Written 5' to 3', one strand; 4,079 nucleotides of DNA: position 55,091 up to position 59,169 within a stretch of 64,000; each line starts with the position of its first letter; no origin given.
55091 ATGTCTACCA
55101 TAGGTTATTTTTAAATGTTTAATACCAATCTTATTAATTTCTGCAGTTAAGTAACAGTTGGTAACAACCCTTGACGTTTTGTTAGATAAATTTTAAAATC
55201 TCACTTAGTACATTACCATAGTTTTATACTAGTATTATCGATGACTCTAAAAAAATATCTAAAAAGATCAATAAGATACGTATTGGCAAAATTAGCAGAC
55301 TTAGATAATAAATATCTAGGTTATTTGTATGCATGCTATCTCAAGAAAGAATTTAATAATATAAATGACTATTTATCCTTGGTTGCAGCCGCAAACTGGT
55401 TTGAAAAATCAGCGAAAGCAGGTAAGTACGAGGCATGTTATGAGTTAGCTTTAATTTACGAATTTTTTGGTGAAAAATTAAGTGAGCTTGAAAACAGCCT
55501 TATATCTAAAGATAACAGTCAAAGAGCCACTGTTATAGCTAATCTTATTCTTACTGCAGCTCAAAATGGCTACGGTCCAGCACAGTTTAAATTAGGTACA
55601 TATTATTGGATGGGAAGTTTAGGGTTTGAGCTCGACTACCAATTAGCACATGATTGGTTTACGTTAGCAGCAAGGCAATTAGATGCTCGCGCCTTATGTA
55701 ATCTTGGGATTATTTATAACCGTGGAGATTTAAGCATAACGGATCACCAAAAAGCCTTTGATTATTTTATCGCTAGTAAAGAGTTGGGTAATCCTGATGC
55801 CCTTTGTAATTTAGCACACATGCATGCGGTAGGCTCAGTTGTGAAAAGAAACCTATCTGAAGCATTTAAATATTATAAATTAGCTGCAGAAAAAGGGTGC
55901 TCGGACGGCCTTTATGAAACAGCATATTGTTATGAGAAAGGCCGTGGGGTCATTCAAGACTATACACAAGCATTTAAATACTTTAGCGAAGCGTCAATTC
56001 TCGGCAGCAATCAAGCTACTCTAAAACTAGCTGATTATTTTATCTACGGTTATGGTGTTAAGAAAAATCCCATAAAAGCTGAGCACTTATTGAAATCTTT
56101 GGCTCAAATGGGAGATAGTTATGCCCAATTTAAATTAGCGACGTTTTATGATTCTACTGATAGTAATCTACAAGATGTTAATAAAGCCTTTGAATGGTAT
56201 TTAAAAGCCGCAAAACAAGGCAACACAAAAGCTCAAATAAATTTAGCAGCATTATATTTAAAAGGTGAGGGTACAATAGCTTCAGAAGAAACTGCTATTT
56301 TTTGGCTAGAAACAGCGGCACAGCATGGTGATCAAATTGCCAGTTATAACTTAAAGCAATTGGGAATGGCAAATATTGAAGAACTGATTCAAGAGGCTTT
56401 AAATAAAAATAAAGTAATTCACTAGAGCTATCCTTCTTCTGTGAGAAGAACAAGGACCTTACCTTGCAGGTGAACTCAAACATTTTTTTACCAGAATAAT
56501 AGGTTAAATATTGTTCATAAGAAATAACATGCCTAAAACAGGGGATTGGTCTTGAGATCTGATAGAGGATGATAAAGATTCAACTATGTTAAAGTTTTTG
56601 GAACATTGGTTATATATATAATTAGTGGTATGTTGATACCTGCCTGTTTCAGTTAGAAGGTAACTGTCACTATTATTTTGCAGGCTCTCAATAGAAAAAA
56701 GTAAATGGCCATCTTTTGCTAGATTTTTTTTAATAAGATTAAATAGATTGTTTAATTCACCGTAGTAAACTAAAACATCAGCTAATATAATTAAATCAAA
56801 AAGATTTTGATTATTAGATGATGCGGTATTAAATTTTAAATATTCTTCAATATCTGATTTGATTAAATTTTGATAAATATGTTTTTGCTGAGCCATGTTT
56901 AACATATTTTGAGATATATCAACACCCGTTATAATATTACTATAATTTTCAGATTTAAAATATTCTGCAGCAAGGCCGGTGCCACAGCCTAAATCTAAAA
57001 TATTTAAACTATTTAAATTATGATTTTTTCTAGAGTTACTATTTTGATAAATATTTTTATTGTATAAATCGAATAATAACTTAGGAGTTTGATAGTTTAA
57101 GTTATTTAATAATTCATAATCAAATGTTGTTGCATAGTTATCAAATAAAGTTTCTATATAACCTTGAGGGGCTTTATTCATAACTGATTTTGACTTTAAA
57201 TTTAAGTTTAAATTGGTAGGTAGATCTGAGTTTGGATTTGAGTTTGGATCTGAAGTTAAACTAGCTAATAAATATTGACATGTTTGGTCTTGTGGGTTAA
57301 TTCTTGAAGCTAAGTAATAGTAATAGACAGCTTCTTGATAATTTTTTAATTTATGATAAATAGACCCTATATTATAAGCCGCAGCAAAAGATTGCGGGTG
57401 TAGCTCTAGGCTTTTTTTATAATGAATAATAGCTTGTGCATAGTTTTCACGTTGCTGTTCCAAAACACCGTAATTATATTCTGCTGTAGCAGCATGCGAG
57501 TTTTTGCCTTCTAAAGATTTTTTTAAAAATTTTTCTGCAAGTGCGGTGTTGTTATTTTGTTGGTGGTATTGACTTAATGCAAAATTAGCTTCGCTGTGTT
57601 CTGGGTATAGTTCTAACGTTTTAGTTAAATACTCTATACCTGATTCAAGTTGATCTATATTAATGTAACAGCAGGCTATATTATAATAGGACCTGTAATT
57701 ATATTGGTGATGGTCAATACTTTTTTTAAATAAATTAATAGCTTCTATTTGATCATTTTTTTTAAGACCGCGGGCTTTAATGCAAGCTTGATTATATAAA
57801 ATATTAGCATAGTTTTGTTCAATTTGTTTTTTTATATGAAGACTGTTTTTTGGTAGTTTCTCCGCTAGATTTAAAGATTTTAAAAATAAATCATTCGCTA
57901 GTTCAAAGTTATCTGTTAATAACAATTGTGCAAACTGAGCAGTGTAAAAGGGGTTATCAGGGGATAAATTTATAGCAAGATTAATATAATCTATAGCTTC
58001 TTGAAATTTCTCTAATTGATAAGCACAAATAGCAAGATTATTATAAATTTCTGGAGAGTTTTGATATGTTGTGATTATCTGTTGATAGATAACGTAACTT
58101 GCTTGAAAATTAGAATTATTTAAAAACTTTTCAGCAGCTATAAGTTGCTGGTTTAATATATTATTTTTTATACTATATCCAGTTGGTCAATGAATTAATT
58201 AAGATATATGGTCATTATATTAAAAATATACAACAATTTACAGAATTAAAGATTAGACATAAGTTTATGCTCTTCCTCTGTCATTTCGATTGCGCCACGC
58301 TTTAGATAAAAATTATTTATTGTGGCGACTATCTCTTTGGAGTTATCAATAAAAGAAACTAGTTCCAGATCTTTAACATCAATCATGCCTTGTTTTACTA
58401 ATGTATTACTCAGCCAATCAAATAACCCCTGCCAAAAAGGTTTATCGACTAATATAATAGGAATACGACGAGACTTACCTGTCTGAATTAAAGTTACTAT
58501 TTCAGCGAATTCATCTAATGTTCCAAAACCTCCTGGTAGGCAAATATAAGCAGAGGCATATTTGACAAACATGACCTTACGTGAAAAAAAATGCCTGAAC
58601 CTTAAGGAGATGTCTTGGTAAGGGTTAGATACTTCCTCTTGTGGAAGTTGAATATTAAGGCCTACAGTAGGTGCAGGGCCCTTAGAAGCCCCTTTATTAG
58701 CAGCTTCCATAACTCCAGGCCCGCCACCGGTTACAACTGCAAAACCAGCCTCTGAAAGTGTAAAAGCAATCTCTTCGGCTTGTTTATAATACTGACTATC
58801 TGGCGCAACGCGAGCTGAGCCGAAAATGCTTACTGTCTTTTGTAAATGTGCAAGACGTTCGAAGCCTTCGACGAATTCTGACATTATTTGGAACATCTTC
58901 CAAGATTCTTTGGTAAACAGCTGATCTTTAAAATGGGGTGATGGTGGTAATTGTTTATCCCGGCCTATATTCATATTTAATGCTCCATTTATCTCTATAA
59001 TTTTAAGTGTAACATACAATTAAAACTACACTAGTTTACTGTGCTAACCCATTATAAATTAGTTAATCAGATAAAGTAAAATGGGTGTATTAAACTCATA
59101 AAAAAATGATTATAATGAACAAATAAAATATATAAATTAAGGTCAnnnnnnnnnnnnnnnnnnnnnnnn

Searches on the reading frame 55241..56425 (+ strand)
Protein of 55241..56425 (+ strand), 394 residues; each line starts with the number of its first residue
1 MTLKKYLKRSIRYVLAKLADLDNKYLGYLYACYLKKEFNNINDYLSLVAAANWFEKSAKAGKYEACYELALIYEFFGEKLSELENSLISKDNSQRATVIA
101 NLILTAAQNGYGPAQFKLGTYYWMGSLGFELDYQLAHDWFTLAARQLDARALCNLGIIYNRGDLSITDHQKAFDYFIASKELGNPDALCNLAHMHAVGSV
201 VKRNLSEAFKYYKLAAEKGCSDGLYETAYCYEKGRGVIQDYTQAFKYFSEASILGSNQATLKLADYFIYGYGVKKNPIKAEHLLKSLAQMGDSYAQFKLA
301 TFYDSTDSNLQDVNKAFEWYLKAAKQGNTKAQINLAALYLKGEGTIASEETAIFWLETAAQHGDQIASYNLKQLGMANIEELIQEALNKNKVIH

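Call 78: search_protein_families(library=pfam, proteins=[window:55241-56425:+], max_evalue=0.00001)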
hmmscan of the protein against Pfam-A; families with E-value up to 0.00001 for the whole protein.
window:55241-56425:+ (394 aa): 1 family
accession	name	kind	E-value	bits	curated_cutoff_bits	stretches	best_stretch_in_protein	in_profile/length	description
PF08238.18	Sel1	-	2.2e-50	167.7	30.7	3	222-256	2-36/36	Sel1 repeat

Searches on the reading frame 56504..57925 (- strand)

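Call 87: search_protein_families(library=pfam, proteins=[window:56504-57925:-], max_evalue=0.001)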
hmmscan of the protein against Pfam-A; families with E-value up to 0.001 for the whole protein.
window:56504-57925:- (473 aa): 25 families
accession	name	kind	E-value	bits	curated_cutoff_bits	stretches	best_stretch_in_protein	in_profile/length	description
PF13181.12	TPR_8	-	1.9e-14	52.9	25.7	2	77-110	1-34/34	Tetratricopeptide repeat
PF00515.34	TPR_1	-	2.4e-14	52.9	27.8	2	182-213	3-34/34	Tetratricopeptide repeat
PF13424.12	TPR_12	-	2.6e-14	53.6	30.1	1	145-209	2-74/77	Tetratricopeptide repeat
PF07719.23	TPR_2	-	3.3e-13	49.1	27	0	148-178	3-33/34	Tetratricopeptide repeat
PF08241.18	Methyltransf_11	-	1.1e-12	48.9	21.2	1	310-410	1-95/95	Methyltransferase domain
PF14559.12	TPR_19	-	1.2e-12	48.4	25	1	159-223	4-68/68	Tetratricopeptide repeat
PF13432.12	TPR_16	-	2.7e-12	47.3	32.7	1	156-213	7-64/65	Tetratricopeptide repeat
PF13431.12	TPR_17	-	4.2e-12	45.8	24.4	1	168-200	1-33/34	Tetratricopeptide repeat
PF13847.12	Methyltransf_31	-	4.6e-12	46.3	27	1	307-414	5-113/145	Methyltransferase domain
PF13489.12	Methyltransf_23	-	5.5e-12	46.2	27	1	304-416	21-119/164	Methyltransferase domain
PF13649.12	Methyltransf_25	-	1e-11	45.8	27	1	309-406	1-97/97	Methyltransferase domain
PF08242.18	Methyltransf_12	-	2.5e-11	44.6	30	1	310-408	1-98/98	Methyltransferase domain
PF13174.12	TPR_6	-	9.4e-09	35.8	26.3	0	79-109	2-32/33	Tetratricopeptide repeat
PF10294.15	Methyltransf_16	-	5.2e-08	33.3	21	1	298-423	39-168/174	Lysine methyltransferase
PF13428.12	TPR_14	-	3e-07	30.9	23.5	0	151-185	6-40/44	Tetratricopeptide repeat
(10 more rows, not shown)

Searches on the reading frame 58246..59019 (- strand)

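Call 87: search_protein_families(library=pfam, proteins=[window:58246-59019:-], max_evalue=0.001)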
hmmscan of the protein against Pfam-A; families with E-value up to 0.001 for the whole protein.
window:58246-59019:- (257 aa): 3 families
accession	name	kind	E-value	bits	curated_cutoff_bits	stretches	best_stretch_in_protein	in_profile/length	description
PF03641.19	Lysine_decarbox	-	4.2e-32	111.5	27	1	104-233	1-130/131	Possible lysine decarboxylase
PF18306.6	LDcluster4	-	6.8e-17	61.9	26.3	1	61-173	2-112/151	SLOG cluster4 family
PF02481.21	DNA_processg_A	-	0.00041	20.1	29.6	1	49-120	32-102/212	DNA recombination-mediator protein A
